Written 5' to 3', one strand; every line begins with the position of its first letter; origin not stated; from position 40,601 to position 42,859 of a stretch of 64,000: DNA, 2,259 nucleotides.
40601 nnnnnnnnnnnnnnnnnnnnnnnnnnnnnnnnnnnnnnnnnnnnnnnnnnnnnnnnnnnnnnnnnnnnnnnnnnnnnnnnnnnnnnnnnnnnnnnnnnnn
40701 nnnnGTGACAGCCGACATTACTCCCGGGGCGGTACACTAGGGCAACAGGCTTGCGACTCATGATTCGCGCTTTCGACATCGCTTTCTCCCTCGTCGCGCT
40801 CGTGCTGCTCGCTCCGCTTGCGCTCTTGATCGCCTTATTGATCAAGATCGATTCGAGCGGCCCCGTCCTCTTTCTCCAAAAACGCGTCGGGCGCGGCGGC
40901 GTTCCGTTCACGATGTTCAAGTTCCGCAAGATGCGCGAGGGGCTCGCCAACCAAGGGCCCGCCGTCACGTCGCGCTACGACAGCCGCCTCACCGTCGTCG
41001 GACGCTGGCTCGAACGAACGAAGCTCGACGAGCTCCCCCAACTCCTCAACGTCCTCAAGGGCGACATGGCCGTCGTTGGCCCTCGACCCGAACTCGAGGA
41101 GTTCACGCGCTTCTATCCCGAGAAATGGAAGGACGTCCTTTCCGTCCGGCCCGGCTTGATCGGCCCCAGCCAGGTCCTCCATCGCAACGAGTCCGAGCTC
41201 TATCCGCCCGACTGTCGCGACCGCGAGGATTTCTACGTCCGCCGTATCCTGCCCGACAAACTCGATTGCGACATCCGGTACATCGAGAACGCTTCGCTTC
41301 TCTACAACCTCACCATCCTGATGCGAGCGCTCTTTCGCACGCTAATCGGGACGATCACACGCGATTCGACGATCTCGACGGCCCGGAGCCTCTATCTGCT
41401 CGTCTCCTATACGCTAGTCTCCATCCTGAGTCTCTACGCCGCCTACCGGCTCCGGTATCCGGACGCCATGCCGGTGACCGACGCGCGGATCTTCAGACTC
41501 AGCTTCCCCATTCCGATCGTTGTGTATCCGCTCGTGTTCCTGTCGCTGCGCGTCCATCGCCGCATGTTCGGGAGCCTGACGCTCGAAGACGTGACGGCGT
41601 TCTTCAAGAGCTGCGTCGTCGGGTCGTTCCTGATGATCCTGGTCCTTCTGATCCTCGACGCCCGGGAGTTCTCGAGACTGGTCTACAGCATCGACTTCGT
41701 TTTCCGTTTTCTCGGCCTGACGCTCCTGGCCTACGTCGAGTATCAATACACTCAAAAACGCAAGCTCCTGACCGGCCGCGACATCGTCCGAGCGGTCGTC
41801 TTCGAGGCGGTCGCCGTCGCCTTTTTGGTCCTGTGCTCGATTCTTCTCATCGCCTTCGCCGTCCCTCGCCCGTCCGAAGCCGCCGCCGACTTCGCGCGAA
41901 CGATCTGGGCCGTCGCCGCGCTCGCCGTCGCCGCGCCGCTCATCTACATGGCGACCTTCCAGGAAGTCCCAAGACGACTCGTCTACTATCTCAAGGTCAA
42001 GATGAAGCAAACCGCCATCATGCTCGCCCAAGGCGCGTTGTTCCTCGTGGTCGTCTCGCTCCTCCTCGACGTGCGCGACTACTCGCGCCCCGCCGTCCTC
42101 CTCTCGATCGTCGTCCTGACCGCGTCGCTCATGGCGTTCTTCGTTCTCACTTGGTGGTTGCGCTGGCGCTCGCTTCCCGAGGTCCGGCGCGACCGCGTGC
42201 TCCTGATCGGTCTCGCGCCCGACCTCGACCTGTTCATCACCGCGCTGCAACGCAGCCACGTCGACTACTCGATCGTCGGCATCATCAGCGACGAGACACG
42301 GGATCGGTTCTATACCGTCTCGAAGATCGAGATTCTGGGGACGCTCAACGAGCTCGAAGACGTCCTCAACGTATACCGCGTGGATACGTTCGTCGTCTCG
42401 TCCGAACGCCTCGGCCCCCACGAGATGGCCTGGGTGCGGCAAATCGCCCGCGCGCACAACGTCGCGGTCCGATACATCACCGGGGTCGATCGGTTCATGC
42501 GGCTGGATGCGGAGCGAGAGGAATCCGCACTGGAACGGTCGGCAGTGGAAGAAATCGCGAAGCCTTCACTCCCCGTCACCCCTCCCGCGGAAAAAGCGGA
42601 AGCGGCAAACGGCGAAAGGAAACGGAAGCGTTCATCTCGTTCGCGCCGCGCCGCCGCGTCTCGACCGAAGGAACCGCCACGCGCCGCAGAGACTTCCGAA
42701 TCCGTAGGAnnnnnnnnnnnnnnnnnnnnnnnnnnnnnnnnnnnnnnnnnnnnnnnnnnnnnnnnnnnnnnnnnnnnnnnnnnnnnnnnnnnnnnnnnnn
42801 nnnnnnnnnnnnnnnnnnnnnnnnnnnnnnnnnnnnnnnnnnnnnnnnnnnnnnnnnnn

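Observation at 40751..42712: Circularly permuted polyprenyl-phosphate glycosyl-phosphotransferase with the catalytic domain at the N-terminus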

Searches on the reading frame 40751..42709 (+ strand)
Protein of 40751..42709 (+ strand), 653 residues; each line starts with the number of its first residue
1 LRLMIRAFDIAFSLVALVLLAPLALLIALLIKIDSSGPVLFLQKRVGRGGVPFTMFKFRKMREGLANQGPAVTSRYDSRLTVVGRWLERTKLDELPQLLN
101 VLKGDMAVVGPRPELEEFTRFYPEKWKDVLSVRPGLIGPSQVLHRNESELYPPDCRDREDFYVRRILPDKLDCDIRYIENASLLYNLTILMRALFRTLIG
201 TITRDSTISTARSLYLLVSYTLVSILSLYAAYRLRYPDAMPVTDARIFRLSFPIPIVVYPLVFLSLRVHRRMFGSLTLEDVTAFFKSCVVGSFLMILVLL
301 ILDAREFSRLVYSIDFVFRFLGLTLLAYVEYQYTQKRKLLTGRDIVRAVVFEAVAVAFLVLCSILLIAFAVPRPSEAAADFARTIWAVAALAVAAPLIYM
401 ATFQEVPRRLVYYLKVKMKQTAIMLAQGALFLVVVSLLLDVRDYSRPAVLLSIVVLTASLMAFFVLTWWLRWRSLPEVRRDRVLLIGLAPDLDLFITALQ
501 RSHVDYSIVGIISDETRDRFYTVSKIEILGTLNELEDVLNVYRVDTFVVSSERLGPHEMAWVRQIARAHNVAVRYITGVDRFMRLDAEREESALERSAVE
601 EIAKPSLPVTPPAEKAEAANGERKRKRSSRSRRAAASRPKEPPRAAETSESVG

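Call 3: search_protein_families(library=pfam, proteins=[window:40751-42709:+], max_evalue=1)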
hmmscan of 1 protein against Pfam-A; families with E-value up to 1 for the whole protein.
window:40751-42709:+ (653 aa): 2 families
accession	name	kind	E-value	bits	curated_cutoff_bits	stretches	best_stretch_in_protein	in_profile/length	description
PF02397.22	Bac_transf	-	9.6e-54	182.1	27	1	6-197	2-177/179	Bacterial sugar transferase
PF13727.12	CoA_binding_3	-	9.2e-05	23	25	1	429-546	29-144/175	CoA-binding domain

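Call 4: search_protein_families(library=ncbifam, proteins=[window:40751-42709:+], max_evalue=1)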
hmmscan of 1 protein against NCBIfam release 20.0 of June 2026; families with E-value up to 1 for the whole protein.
window:40751-42709:+ (653 aa): 10 families
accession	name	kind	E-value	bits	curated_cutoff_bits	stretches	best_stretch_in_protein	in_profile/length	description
TIGR03025.1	EPS_sugtrans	subfamily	9.9e-78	262.3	295.55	3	3-200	256-441/445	exopolysaccharide biosynthesis polyprenyl glycosylphosphotransferase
TIGR03023.1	WcaJ_sugtrans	equivalog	5.2e-67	227.1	410.75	2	3-200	261-449/453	undecaprenyl-phosphate glucose phosphotransferase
TIGR03013.1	EpsB_2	subfamily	4.3e-45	154.6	393.35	2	3-194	253-433/443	TIGR03013 family XrtA/PEP-CTERM system glycosyltransferase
TIGR03022.1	WbaP_sugtrans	subfamily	3.2e-39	135.4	403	3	75-150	344-419/456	undecaprenyl-phosphate galactose phosphotransferase WbaP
NF052601.1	undeca_RfbP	equivalog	1.6e-38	132.4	330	2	75-148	130-203/244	undecaprenyl-phosphate galactose phosphotransferase family protein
NF041877.1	EPS_EpsZ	equivalog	3.4e-34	118.3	800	1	4-147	265-419/459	exopolysaccharide biosynthesis polyisoprenyl-phosphate hexose-1-phosphate transferase EpsZ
NF050817.1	PolSacchBiosHfsE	equivalog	3.8e-32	111.6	750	2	3-114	270-382/467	polysaccharide biosynthesis protein HfsE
NF007518.0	PRK10124.1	equivalog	2.1e-31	109.2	684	1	2-199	271-459/464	undecaprenyl-phosphate glucose phosphotransferase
NF045514.1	glycotran_HepC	equivalog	7.1e-23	81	140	1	3-113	115-211/220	heterocyst development glycosyltransferase HepC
NF011751.0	PRK15204.1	equivalog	8.8e-22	77.3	907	1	2-149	277-438/476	undecaprenyl-phosphate galactose phosphotransferase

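Call 5: find_homologous_proteins(query=window:40751-42709:+, max_evalue=0.00001)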
Query window:40751-42709:+ (653 aa): 1157 proteins with E <= 0.00001 among 8000 candidates; the best 120 are listed.
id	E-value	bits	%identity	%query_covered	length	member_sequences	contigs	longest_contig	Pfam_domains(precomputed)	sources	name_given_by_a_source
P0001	0.0e+0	1402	100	100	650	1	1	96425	PF02397.23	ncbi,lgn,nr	ncbi:sugar transferase [Candidatus Sumerlaeota bacterium]|nr:sugar transferase [Candidatus Sumerlaeo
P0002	2.8e-224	765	60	90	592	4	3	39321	PF02397.23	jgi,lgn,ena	jgi:lipopolysaccharide/colanic/teichoic acid biosynthesis glycosyltransferase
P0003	2.3e-211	722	58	90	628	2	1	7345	PF02397.23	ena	-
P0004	1.8e-205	703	56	89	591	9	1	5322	PF13727.13,PF02397.23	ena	-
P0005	6.8e-201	687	54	92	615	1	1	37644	PF13727.13,PF02397.23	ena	-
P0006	1.3e-92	330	34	89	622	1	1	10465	PF13727.13,PF02397.23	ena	-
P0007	1.2e-91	327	35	89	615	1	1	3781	PF13727.13,PF02397.23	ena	-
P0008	7.7e-89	317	45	50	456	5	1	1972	PF13727.13,PF02397.23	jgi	-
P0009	4.2e-87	312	34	91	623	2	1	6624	PF13727.13,PF02397.23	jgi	jgi:lipopolysaccharide/colanic/teichoic acid biosynthesis glycosyltransferase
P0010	1.7e-86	310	45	50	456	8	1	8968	PF13727.13,PF02397.23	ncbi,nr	ncbi:MAG TPA: sugar transferase [bacterium]|nr:sugar transferase [bacterium]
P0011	1.8e-85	306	33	92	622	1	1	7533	PF02397.23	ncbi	ncbi:MAG: sugar transferase [Planctomycetota bacterium]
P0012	2.2e-85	306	32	91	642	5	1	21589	PF13727.13,PF02397.23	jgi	-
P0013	3.2e-85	305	34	95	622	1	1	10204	PF13727.13,PF02397.23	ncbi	ncbi:MAG: sugar transferase [Planctomycetota bacterium]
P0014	3.3e-85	305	32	91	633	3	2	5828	PF13727.13,PF02397.23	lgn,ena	-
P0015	5.2e-84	301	37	84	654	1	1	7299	PF13727.13,PF02397.23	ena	-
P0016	1.7e-83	300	34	84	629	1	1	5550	PF13727.13,PF02397.23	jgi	jgi:lipopolysaccharide/colanic/teichoic acid biosynthesis glycosyltransferase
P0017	4.4e-83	298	33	88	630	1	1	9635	PF13727.13,PF02397.23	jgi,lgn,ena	-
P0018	1.1e-82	297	34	93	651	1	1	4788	PF02397.23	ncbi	-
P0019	1.7e-81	293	35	85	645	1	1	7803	PF02397.23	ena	-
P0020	9.1e-81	291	36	82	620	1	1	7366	PF02397.23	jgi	jgi:lipopolysaccharide/colanic/teichoic acid biosynthesis glycosyltransferase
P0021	2.0e-80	290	33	85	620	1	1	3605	PF13727.13,PF02397.23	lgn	-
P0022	2.0e-80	290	33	93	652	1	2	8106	PF13727.13,PF02397.23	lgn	-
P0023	3.3e-80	289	33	87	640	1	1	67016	PF02397.23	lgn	-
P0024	8.3e-80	288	32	92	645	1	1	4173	PF02397.23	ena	-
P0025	1.9e-79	286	32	89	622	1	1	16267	PF02397.23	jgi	jgi:lipopolysaccharide/colanic/teichoic acid biosynthesis glycosyltransferase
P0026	2.5e-79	286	32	87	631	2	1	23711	PF13727.13,PF02397.23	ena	-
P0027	8.7e-79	284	33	87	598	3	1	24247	PF02397.23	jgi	jgi:lipopolysaccharide/colanic/teichoic acid biosynthesis glycosyltransferase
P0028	1.8e-78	283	31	98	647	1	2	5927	PF02397.23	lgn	-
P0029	2.6e-78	283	34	83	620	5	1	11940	PF13727.13,PF02397.23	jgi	jgi:lipopolysaccharide/colanic/teichoic acid biosynthesis glycosyltransferase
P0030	3.2e-78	282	35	84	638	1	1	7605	PF02397.23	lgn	-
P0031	6.7e-78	281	32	90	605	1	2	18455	PF13727.13,PF02397.23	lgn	-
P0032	8.1e-78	281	34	83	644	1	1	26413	PF02397.23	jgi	jgi:lipopolysaccharide/colanic/teichoic acid biosynthesis glycosyltransferase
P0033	1.1e-77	280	34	84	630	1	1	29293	PF13727.13,PF02397.23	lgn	-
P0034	1.3e-77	280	43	49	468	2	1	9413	PF13727.13,PF02397.23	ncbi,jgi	-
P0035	3.1e-77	279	33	87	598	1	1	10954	PF13727.13,PF02397.23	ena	-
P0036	5.7e-77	278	33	87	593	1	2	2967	PF02397.23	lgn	-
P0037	4.8e-76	275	34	84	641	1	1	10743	PF02397.23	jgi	jgi:lipopolysaccharide/colanic/teichoic acid biosynthesis glycosyltransferase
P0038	7.2e-76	275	34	83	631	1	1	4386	PF13727.13,PF02397.23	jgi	jgi:lipopolysaccharide/colanic/teichoic acid biosynthesis glycosyltransferase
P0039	8.1e-76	274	34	87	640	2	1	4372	PF02397.23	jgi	jgi:lipopolysaccharide/colanic/teichoic acid biosynthesis glycosyltransferase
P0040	3.4e-75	272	32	78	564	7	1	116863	PF13727.13,PF02397.23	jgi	jgi:lipopolysaccharide/colanic/teichoic acid biosynthesis glycosyltransferase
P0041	3.9e-75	272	33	86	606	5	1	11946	PF02397.23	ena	-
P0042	1.3e-74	270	32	87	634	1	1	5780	PF02397.23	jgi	jgi:lipopolysaccharide/colanic/teichoic acid biosynthesis glycosyltransferase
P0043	3.3e-74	269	32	88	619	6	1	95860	PF02397.23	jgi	jgi:lipopolysaccharide/colanic/teichoic acid biosynthesis glycosyltransferase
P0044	4.7e-73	265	33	83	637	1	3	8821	PF02397.23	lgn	-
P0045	8.4e-72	261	32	87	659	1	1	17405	PF02397.23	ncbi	-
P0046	6.3e-71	258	33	83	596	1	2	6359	PF02397.23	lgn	-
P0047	1.2e-70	257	35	79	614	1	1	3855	PF02397.23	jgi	jgi:lipopolysaccharide/colanic/teichoic acid biosynthesis glycosyltransferase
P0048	5.6e-69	252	35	79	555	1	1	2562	PF02397.23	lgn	-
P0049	5.6e-69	252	34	85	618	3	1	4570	PF02397.23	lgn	-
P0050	2.5e-68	250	31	84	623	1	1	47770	PF13727.13,PF02397.23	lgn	-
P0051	3.8e-68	249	31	91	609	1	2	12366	PF02397.23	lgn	-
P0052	4.0e-68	249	38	54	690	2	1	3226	PF02397.23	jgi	jgi:lipopolysaccharide/colanic/teichoic acid biosynthesis glycosyltransferase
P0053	1.6e-67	247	32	87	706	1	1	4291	PF02397.23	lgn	-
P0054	3.1e-67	246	38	50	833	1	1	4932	PF17836.8,PF13727.13,PF04321.24,PF16363.12,PF02719.22,PF01073.26,PF02397.23,PF01370.28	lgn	-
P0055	5.0e-67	245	58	31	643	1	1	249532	PF02397.23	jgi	jgi:lipopolysaccharide/colanic/teichoic acid biosynthesis glycosyltransferase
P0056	7.6e-66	241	57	31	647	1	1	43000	PF02397.23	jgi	jgi:lipopolysaccharide/colanic/teichoic acid biosynthesis glycosyltransferase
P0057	2.5e-65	240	29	89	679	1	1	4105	PF02397.23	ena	-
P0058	6.0e-64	235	41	52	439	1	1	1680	PF13727.13,PF02397.23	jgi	-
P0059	3.4e-63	233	40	45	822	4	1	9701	PF17836.8,PF13727.13,PF04321.24,PF16363.12,PF02719.22,PF01073.26,PF02397.23,PF01370.28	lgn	-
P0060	2.5e-61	226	41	45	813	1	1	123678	PF13727.13,PF04321.24,PF16363.12,PF02719.22,PF01073.26,PF02397.23,PF01370.28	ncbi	-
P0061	5.3e-61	225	37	49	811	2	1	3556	PF13727.13,PF04321.24,PF16363.12,PF02719.22,PF01073.26,PF00106.32,PF02397.23,PF01370.28,PF01488.27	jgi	-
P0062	6.2e-61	225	40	52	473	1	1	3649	PF13727.13,PF02397.23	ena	-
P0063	2.0e-60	224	37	46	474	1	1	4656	PF13727.13,PF02397.23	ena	-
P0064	2.5e-59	220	40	44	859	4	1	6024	PF13727.13,PF04321.24,PF16363.12,PF02719.22,PF05368.20,PF01073.26,PF13460.13,PF02397.23,PF01370.28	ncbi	-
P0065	1.5e-58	217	37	47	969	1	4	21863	PF08659.17,PF13727.13,PF04321.24,PF16363.12,PF02719.22,PF01073.26,PF07993.19,PF02397.23,PF00072.31,PF01370.28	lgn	-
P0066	1.6e-58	217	39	48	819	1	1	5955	PF13727.13,PF04321.24,PF16363.12,PF02719.22,PF00899.28,PF00106.32,PF02397.23,PF01370.28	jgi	jgi:FlaA1/EpsC-like NDP-sugar epimerase/lipopolysaccharide/colanic/teichoic acid biosynthesis glycos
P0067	2.0e-58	217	38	50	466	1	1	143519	PF13727.13,PF02397.23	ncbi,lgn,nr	ncbi:MAG: sugar transferase [Deltaproteobacteria bacterium]|nr:sugar transferase [Deltaproteobacteri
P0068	2.7e-58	216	40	47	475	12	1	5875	PF13727.13,PF02397.23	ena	-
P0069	3.5e-57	213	39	49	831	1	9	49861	PF13727.13,PF04321.24,PF16363.12,PF02719.22,PF05368.20,PF01073.26,PF07993.19,PF13460.13,PF02397.23,PF01370.28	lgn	-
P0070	6.2e-57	212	41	49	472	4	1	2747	PF13727.13,PF02397.23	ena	-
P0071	1.6e-56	211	34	55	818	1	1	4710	PF13727.13,PF04321.24,PF16363.12,PF02719.22,PF01073.26,PF02397.23,PF01370.28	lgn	-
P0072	1.8e-56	210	37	46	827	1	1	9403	PF08659.17,PF17836.8,PF13727.13,PF04321.24,PF16363.12,PF02719.22,PF01073.26,PF22674.3,PF02397.23,PF01370.28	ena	-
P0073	2.3e-56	210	41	48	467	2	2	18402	PF13727.13,PF02397.23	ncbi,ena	-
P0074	2.7e-56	210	38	44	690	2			PF13727.13,PF04321.24,PF16363.12,PF02719.22,PF01073.26,PF13460.13,PF02397.23,PF01370.28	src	-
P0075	3.9e-56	209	39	48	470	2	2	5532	PF13727.13,PF02397.23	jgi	-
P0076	6.1e-56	209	33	55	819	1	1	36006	PF02629.26,PF08659.17,PF13727.13,PF16363.12,PF02397.23,PF01370.28,PF04321.24,PF02719.22,PF01073.26,PF07993.19,PF13460.13,PF00106.32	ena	-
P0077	1.4e-55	208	39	49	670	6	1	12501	PF13727.13,PF04321.24,PF16363.12,PF02719.22,PF05368.20,PF01073.26,PF07993.19,PF13460.13,PF02397.23,PF01370.28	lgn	-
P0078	1.6e-55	207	40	48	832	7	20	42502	PF13727.13,PF04321.24,PF16363.12,PF02719.22,PF05368.20,PF01073.26,PF07993.19,PF13460.13,PF02397.23,PF01370.28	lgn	-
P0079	4.2e-55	206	47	36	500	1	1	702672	PF13727.13,PF02397.23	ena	-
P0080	8.9e-55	205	39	48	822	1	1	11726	PF13727.13,PF04321.24,PF16363.12,PF02719.22,PF01073.26,PF07993.19,PF13460.13,PF02397.23,PF01370.28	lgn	-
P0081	2.0e-54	204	37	50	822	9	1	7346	PF13727.13,PF04321.24,PF16363.12,PF02719.22,PF05368.20,PF01073.26,PF07993.19,PF13460.13,PF02397.23,PF01370.28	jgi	-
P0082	1.0e-53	201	38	49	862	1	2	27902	PF13727.13,PF04321.24,PF16363.12,PF02719.22,PF01073.26,PF02397.23,PF01370.28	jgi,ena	-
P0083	1.6e-53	201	51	28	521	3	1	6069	PF13727.13,PF02719.22,PF02397.23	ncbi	-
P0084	2.0e-53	200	34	44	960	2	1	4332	PF13727.13,PF04321.24,PF16363.12,PF02719.22,PF01073.26,PF13460.13,PF02397.23,PF00072.31,PF01370.28,PF01488.27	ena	-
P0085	2.8e-53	200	38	48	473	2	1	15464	PF13727.13,PF02397.23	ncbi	-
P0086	1.8e-52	197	51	29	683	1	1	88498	PF13727.13,PF02719.22,PF02397.23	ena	-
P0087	2.5e-52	197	39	45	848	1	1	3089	PF13727.13,PF04321.24,PF16363.12,PF02719.22,PF01073.26,PF02397.23,PF01370.28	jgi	jgi:FlaA1/EpsC-like NDP-sugar epimerase/lipopolysaccharide/colanic/teichoic acid biosynthesis glycos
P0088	3.5e-51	193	40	44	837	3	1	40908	PF13727.13,PF04321.24,PF16363.12,PF02719.22,PF01073.26,PF02397.23,PF01370.28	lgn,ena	-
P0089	3.0e-50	190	37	45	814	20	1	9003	PF13727.13,PF04321.24,PF16363.12,PF02719.22,PF01073.26,PF02397.23,PF01370.28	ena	-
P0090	1.8e-49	187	36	47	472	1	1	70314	PF13727.13,PF02397.23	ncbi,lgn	-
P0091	7.4e-49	185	34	49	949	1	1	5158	PF13727.13,PF04321.24,PF16363.12,PF02719.22,PF01073.26,PF02397.23,PF00072.31,PF01370.28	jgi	-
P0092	9.7e-49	185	36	54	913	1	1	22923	PF08659.17,PF13727.13,PF04321.24,PF16363.12,PF02719.22,PF01073.26,PF13460.13,PF00106.32,PF02397.23,PF03435.25,PF01370.28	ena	-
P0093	4.2e-48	183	34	51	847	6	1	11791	PF13727.13,PF04321.24,PF16363.12,PF02719.22,PF01073.26,PF02397.23,PF01370.28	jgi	jgi:FlaA1/EpsC-like NDP-sugar epimerase/lipopolysaccharide/colanic/teichoic acid biosynthesis glycos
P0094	7.0e-48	182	44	31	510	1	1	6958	PF17836.8,PF13727.13,PF02397.23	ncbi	-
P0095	7.0e-48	182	37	45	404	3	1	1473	PF02397.23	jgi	-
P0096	1.4e-47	181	41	36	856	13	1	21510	PF13727.13,PF04321.24,PF16363.12,PF02719.22,PF02397.23,PF01370.28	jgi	-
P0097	1.5e-47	181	35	49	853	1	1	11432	PF13727.13,PF04321.24,PF16363.12,PF02719.22,PF01073.26,PF13460.13,PF02397.23,PF01370.28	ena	-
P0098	1.2e-46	178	41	36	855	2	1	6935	PF13727.13,PF04321.24,PF16363.12,PF02719.22,PF02397.23,PF01370.28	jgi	-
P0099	1.3e-46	178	41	30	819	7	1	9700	PF13727.13,PF04321.24,PF16363.12,PF02719.22,PF01073.26,PF02397.23,PF01370.28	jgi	jgi:FlaA1/EpsC-like NDP-sugar epimerase/lipopolysaccharide/colanic/teichoic acid biosynthesis glycos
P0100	2.9e-46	177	36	48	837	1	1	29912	PF08659.17,PF13727.13,PF04321.24,PF16363.12,PF02719.22,PF01073.26,PF00106.32,PF02397.23,PF01370.28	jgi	jgi:FlaA1/EpsC-like NDP-sugar epimerase/lipopolysaccharide/colanic/teichoic acid biosynthesis glycos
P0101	3.2e-46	177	35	51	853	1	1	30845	PF13727.13,PF04321.24,PF16363.12,PF02719.22,PF01073.26,PF02397.23,PF01370.28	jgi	-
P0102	5.1e-46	176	35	48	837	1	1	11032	PF08659.17,PF13727.13,PF04321.24,PF16363.12,PF02719.22,PF01073.26,PF00106.32,PF02397.23,PF01370.28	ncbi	-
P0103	1.3e-45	175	46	26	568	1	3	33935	PF02397.23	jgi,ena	jgi:lipopolysaccharide/colanic/teichoic acid biosynthesis glycosyltransferase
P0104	1.4e-45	175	36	46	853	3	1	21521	PF08659.17,PF13727.13,PF04321.24,PF16363.12,PF02719.22,PF01073.26,PF00106.32,PF02397.23,PF01370.28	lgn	-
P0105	4.8e-45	173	34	48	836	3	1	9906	PF08659.17,PF13727.13,PF04321.24,PF16363.12,PF02719.22,PF01073.26,PF07993.19,PF00106.32,PF02397.23,PF01370.28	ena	-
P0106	7.2e-45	172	45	27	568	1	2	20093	PF02397.23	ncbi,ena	-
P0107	1.2e-44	171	37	45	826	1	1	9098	PF13727.13,PF04321.24,PF16363.12,PF02719.22,PF01073.26,PF07993.19,PF02397.23,PF01370.28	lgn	-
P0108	1.5e-44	171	45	30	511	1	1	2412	PF13727.13,PF02397.23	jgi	jgi:lipopolysaccharide/colanic/teichoic acid biosynthesis glycosyltransferase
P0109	2.5e-44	170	34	50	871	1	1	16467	PF17836.8,PF13727.13,PF04321.24,PF16363.12,PF02719.22,PF01073.26,PF02397.23,PF01370.28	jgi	jgi:FlaA1/EpsC-like NDP-sugar epimerase/lipopolysaccharide/colanic/teichoic acid biosynthesis glycos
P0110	2.5e-44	170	49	29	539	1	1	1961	PF02397.23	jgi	jgi:lipopolysaccharide/colanic/teichoic acid biosynthesis glycosyltransferase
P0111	2.6e-44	170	47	31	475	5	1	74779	PF13727.13,PF02397.23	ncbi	-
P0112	2.7e-44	170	48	29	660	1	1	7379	PF07238.20,PF13727.13,PF02397.23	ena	-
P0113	3.1e-44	170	45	30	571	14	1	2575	PF13727.13,PF02397.23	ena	-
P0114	4.0e-44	170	45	29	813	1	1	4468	PF04321.24,PF16363.12,PF02719.22,PF01073.26,PF13460.13,PF00106.32,PF02397.23,PF01370.28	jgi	-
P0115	5.4e-44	169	46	25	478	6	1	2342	PF13727.13,PF02397.23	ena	-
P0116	6.5e-44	169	47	29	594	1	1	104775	PF04321.24,PF16363.12,PF02719.22,PF01073.26,PF07993.19,PF02397.23,PF01370.28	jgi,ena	jgi:lipopolysaccharide/colanic/teichoic acid biosynthesis glycosyltransferase/nucleoside-diphosphate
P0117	8.3e-44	169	46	26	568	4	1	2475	PF02397.23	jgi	-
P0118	1.0e-43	168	35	55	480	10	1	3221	PF13727.13,PF02397.23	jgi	jgi:lipopolysaccharide/colanic/teichoic acid biosynthesis glycosyltransferase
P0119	1.1e-43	168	46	28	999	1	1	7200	PF13727.13,PF04321.24,PF16363.12,PF02719.22,PF01073.26,PF00106.32,PF02397.23,PF00072.31,PF01370.28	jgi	-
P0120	1.3e-43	168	49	24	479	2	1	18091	PF13727.13,PF02397.23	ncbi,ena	-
